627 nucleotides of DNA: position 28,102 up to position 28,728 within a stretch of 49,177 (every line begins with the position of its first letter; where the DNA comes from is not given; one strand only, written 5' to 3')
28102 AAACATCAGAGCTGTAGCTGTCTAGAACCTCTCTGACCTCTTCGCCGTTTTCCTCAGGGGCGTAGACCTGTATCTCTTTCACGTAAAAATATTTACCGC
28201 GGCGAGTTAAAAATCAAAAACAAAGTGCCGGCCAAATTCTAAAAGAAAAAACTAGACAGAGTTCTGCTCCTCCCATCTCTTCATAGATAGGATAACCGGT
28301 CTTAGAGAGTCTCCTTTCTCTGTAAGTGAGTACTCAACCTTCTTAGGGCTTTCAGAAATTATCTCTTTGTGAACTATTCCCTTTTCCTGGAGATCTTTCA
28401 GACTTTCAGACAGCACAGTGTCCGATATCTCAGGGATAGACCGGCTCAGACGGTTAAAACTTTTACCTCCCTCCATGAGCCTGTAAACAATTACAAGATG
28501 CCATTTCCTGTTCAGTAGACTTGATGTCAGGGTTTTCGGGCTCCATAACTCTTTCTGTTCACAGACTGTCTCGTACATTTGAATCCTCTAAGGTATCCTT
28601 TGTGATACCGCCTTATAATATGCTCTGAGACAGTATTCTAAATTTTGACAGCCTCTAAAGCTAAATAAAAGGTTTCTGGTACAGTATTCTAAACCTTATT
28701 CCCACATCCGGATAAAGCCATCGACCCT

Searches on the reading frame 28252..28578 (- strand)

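Call 9: search_protein_families(library=pfam, proteins=[window:28252-28578:-])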
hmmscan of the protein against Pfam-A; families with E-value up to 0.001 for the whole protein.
window:28252-28578:- (108 aa): 2 families
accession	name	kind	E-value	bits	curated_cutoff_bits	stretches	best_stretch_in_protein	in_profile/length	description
PF01638.23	HxlR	-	4.4e-28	97.4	20.8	1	21-106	1-86/91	HxlR-like helix-turn-helix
PF03551.20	PadR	-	0.00088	19.7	27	0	41-90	19-70/75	Transcriptional regulator PadR-like family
